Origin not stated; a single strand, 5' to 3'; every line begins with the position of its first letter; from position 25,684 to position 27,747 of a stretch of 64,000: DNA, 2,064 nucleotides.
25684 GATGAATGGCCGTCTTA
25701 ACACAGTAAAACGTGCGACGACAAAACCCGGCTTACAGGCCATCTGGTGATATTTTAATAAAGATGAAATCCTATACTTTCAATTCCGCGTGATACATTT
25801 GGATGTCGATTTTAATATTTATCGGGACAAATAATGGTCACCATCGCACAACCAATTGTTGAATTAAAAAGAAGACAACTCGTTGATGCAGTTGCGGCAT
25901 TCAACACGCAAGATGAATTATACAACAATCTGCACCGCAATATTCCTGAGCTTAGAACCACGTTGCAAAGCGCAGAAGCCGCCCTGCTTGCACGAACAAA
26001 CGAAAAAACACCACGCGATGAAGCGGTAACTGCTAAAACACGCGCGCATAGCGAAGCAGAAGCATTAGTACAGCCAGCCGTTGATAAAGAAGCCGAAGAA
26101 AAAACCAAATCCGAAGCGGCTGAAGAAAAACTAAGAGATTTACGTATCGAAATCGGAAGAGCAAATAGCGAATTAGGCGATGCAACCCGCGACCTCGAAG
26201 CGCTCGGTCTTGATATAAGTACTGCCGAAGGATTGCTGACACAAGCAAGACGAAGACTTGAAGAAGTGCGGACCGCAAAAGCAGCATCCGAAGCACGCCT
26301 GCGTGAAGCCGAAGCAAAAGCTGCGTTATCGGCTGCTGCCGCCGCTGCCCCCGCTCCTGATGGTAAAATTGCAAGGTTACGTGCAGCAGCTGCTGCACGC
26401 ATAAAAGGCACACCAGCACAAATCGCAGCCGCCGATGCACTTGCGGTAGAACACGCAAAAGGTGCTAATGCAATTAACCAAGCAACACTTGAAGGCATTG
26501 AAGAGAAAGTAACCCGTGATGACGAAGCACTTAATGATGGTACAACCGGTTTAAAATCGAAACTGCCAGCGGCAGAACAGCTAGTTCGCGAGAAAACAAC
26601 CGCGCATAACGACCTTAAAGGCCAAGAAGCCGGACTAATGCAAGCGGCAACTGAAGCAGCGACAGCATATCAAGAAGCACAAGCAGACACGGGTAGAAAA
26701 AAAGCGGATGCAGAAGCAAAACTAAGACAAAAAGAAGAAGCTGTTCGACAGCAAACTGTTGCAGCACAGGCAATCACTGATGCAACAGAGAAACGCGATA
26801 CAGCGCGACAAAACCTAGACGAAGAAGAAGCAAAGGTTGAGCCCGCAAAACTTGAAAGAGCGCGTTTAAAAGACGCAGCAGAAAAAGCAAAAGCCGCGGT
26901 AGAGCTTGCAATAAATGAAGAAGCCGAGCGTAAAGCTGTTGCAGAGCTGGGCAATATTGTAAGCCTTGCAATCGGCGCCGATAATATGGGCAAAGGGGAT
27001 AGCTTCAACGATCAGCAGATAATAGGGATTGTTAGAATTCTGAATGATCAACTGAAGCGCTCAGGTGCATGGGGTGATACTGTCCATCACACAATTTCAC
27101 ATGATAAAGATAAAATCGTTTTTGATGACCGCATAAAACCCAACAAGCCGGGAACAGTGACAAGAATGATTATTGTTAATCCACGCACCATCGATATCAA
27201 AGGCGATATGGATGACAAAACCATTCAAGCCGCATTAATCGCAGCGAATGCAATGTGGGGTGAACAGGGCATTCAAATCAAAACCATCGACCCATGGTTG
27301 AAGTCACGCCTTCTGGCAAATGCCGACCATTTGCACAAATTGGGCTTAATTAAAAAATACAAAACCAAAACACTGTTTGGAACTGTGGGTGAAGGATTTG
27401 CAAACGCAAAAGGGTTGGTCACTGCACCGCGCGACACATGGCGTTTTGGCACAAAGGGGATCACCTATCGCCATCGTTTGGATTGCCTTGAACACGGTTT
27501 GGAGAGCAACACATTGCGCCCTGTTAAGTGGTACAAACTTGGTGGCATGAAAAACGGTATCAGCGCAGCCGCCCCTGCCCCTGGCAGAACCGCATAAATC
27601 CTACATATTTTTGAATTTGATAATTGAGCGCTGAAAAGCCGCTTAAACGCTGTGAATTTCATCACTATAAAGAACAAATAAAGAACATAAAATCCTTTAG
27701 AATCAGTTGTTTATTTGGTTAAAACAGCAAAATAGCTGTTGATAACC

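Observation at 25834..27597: Large orphan coiled-coil protein with a unique C-terminal domain between rnpB and the dcw cluster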

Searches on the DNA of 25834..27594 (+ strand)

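Call 38: search_rna_families(sources=[L001, L009, L010, L011], threshold=gathering)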
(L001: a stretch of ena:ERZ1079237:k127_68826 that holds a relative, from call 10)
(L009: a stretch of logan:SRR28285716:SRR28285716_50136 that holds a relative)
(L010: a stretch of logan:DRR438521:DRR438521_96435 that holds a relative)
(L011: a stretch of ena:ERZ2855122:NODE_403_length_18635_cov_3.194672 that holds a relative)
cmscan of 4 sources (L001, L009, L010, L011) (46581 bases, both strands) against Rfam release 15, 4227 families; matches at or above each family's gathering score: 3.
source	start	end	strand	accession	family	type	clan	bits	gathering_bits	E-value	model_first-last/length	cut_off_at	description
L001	5336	5711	+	RF00010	RNaseP_bact_a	Gene; ribozyme;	CL00002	321.7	100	1.1e-104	1-367/367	no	Bacterial RNase P class A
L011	7502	7891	+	RF00010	RNaseP_bact_a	Gene; ribozyme;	CL00002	312.6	100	1.4e-101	1-367/367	no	Bacterial RNase P class A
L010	1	220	+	RF00010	RNaseP_bact_a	Gene; ribozyme;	CL00002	168.5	100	9.8e-53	154-367/367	5'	Bacterial RNase P class A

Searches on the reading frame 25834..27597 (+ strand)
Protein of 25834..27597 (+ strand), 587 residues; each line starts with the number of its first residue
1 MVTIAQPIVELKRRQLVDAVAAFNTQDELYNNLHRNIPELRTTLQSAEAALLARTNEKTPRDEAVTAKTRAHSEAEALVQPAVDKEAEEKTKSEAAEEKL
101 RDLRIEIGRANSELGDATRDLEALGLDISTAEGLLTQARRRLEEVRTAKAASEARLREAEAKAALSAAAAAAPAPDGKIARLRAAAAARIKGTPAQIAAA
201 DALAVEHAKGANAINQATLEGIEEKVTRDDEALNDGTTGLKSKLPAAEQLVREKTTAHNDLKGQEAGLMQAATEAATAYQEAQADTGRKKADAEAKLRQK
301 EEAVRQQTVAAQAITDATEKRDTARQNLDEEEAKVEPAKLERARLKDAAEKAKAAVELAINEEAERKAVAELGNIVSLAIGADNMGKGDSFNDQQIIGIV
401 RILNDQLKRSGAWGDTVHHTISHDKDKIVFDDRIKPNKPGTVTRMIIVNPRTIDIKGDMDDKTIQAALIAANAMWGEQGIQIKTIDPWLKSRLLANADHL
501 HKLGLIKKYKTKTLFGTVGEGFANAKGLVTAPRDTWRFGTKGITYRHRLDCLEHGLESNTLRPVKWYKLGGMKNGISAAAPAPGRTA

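Call 4: search_protein_families(library=pfam, proteins=[window:25834-27597:+], max_evalue=1)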
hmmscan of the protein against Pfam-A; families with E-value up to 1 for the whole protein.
window:25834-27597:+ (587 aa): 1 family
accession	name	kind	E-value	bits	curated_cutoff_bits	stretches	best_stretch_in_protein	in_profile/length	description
PF08826.15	DMPK_coil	-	0.045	14.3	22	1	139-163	17-41/61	DMPK coiled coil domain like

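Call 5: search_protein_families(library=ncbifam, proteins=[window:25834-27597:+], max_evalue=1)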
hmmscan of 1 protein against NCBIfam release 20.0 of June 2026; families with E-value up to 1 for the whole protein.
window:25834-27597:+ (587 aa): 3 families
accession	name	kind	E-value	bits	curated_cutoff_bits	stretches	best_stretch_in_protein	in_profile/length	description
NF009347.0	PRK12705.1-4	equivalog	0.1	11.2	579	1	284-368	54-138/473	hypothetical protein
TIGR02168.1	SMC_prok_B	equivalog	0.2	9.3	567.35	1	14-234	700-920/1181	chromosome segregation protein SMC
NF045487.1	ASRP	equivalog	0.43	9.1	300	1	12-163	332-476/593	archaea-specific SMC-related protein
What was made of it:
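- On SMC / SMC-like coiled-coil ATPases: Only noise-level NCBIfam hits, E=0.2 at 9 bits against a cutoff of 567 (call 5).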

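Call 6: find_homologous_proteins(query=window:25834-27594:+, max_evalue=0.001)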
Query window:25834-27594:+ (587 aa): 2 proteins with E <= 0.001 among 8000 candidates.
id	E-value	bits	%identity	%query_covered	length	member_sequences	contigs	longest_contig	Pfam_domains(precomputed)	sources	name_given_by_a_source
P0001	0.0e+0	1236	100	100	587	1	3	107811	-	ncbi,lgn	-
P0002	3.3e-69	253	49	48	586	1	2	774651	-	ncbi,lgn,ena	-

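Call 7: search_solved_structures(query=window:25834-27594:+, max_evalue=1)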
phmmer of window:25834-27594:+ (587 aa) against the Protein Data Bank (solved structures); distinct sequences matched with E-value up to 1: 1.
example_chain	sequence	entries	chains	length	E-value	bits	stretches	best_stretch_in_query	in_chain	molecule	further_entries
4xa3_A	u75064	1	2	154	0.059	15.7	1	80-167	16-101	Gp7-MYH7(1361-1425)-Eb1 chimera protein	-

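Call 8: search_protein_families(library=phrogs, proteins=[window:25834-27594:+], max_evalue=1)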
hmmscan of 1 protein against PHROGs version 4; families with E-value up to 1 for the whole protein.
window:25834-27594:+ (587 aa): 1 family
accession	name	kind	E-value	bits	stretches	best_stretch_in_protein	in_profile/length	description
phrog_14442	-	tail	0.98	8.8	0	135-305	15-175/733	tail protein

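Call 10: find_encoding_contigs(protein=P0002, flank=6000, max_places=4)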
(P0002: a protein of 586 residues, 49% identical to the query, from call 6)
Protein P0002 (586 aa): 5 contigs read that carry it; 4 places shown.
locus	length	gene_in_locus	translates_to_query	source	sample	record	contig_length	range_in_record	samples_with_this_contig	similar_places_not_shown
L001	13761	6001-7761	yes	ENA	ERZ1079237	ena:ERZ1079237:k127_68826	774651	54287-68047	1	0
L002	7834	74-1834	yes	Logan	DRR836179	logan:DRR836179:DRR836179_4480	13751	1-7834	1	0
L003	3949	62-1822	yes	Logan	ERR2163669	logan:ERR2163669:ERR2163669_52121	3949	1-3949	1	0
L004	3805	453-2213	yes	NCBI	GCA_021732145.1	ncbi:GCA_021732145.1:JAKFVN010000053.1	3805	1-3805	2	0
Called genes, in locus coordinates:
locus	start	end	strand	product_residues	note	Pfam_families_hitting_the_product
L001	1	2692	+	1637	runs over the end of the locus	PF21075:GDH_ACT1, PF21073:GDH_HM1, PF21076:GDH_ACT2, PF21079:GDH_HM2, PF21077:GDH_ACT3, PF21078:GDH_HM3, PF05088:Bac_GDH_CD, PF21074:GDH_C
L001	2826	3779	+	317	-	PF00561:Abhydrolase_1, PF12146:Hydrolase_4, PF12697:Abhydrolase_6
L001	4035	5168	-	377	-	PF13505:OMP_b-brl, PF02462:Opacity (weak), PF01617:Surface_Ag_2, PF00691:OmpA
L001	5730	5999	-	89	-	-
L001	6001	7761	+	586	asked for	-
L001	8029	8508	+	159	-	PF02381:MraZ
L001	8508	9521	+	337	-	PF01795:Methyltransf_5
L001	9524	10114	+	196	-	-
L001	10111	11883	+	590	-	PF03717:PBP_dimer, PF00905:Transpeptidase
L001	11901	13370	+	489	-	PF01225:Mur_ligase, PF08245:Mur_ligase_M, PF02875:Mur_ligase_C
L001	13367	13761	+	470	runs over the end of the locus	PF01225:Mur_ligase, PF08245:Mur_ligase_M, PF02875:Mur_ligase_C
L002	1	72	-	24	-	?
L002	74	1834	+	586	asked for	-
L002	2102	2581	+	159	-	PF02381:MraZ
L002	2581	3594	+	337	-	PF01795:Methyltransf_5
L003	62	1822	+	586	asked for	-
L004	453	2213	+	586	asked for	-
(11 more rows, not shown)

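Call 11: find_encoding_contigs(protein=P0001, flank=3000, max_places=4)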
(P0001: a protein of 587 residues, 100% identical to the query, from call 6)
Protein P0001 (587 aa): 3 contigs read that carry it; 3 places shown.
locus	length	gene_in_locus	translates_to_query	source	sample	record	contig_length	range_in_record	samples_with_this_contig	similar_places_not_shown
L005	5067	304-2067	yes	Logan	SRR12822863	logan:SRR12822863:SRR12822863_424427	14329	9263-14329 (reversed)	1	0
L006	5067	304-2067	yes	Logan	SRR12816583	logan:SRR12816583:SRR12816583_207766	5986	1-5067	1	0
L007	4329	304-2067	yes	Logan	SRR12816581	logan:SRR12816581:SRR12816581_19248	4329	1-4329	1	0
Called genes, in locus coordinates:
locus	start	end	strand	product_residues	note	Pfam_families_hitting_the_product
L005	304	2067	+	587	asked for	-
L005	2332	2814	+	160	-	PF02381:MraZ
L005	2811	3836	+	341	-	PF01795:Methyltransf_5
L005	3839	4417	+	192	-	-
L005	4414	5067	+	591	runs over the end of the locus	PF03717:PBP_dimer, PF21922:PBP_dimer_2 (faint), PF00905:Transpeptidase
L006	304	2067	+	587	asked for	-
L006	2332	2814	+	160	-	PF02381:MraZ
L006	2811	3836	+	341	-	PF01795:Methyltransf_5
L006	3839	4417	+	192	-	-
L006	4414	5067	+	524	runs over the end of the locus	?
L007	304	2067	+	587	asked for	-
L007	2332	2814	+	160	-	PF02381:MraZ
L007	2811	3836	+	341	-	PF01795:Methyltransf_5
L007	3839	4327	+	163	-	?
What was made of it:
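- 25834..27597 (+): Gene X: 587-aa protein (P0001). Identical protein on three independent assemblies (call 11).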

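Call 31: search_protein_families(library=pfam, proteins=[P0002], max_evalue=0.1)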
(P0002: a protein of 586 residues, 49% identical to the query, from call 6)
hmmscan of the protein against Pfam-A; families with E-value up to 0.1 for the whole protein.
P0002 (586 aa): 1 family
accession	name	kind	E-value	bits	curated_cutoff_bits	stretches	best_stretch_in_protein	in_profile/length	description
PF07277.16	SapC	-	0.0012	18.9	28.9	1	54-152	61-157/220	SapC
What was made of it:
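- Closest known: PopZ-type polar scaffolds of Alphaproteobacteria. Different: No Pfam match to the PopZ family (calls 4, 31).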

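Call 60: search_protein_families(library=padloc, proteins=[P0001, P0002], max_evalue=0.1)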
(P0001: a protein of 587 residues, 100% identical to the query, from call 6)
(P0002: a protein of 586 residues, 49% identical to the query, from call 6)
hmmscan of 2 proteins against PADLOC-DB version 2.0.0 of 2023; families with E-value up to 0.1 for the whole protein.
P0001 (587 aa): 0 families

P0002 (586 aa): 0 families
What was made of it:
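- No PADLOC hit (call 60).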
